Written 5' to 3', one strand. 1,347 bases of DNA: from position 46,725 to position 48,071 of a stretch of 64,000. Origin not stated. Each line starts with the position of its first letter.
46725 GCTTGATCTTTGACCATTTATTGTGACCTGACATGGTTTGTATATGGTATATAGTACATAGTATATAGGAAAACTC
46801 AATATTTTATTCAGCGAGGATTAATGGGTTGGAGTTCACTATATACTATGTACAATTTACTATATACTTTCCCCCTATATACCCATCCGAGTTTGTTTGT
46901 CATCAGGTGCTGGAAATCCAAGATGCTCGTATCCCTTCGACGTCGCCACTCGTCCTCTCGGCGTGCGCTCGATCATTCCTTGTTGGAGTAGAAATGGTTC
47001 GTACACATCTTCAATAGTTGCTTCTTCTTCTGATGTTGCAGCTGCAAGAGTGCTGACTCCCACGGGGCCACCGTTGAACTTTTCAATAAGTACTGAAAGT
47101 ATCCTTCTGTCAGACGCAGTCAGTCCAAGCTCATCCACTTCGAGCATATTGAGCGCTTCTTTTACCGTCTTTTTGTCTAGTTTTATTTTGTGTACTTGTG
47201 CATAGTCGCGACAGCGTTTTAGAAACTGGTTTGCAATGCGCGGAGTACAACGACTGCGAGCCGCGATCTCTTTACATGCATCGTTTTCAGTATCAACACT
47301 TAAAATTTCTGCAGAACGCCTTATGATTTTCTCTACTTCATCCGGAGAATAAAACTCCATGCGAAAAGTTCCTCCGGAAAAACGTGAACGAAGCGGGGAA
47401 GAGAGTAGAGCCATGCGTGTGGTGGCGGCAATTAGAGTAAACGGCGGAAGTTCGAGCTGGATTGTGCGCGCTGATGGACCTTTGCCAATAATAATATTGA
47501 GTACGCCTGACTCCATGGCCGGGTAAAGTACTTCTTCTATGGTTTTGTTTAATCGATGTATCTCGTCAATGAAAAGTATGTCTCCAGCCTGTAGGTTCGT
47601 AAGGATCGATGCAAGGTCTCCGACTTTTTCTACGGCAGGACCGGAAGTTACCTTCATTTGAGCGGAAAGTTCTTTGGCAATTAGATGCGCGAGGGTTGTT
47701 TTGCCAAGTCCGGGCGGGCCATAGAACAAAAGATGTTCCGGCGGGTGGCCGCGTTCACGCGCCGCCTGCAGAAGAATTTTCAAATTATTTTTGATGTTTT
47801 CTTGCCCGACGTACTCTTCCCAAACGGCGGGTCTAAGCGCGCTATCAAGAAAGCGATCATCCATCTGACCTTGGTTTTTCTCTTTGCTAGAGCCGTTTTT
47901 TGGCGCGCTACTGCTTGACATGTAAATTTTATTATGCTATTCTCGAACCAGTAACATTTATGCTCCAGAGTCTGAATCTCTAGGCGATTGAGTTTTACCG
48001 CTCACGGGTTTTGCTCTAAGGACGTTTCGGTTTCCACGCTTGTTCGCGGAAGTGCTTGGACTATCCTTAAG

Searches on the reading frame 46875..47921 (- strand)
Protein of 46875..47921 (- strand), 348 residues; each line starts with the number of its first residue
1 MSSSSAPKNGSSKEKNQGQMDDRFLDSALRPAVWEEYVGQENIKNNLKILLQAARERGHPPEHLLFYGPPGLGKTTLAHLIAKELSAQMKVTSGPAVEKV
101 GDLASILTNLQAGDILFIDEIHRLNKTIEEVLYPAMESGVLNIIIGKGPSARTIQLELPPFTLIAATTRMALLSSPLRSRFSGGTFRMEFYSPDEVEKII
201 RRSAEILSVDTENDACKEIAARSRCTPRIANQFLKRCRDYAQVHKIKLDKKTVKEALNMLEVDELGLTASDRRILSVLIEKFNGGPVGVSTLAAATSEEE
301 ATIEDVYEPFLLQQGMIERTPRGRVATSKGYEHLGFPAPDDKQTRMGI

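Call 119: search_protein_families(library=pfam, proteins=[window:46875-47921:-], max_evalue=0.0001)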
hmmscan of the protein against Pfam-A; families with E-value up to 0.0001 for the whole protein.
window:46875-47921:- (348 aa): 9 families
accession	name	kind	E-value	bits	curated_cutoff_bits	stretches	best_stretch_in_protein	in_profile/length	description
PF05496.18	RuvB_N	-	6.9e-71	237.6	27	1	29-182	1-154/159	Holliday junction DNA helicase RuvB P-loop domain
PF05491.19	RuvB_C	-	5.1e-27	94.1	24.7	1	264-334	1-71/72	RuvB C-terminal winged helix domain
PF17864.7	AAA_lid_4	-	1.8e-25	88.9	27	1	191-263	1-74/74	RuvB AAA lid domain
PF00004.35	AAA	-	4.8e-21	76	21.2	1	64-182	1-124/131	ATPase family associated with various cellular activities (AAA)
PF07728.20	AAA_5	-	7.5e-10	39.4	22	1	63-181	1-139/139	AAA domain (dynein-related subfamily)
PF01078.27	Mg_chelatase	-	9.1e-06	25.7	20.3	0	38-86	6-47/207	Magnesium chelatase, subunit ChlI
PF13191.12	AAA_16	-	9.3e-06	26.7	32.6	1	38-99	3-63/167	AAA ATPase domain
PF00910.28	RNA_helicase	-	1.1e-05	26.3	21.5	1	65-136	2-75/105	RNA helicase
PF06068.19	TIP49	-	1.3e-05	25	23.8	0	35-92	24-81/347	TIP49 P-loop domain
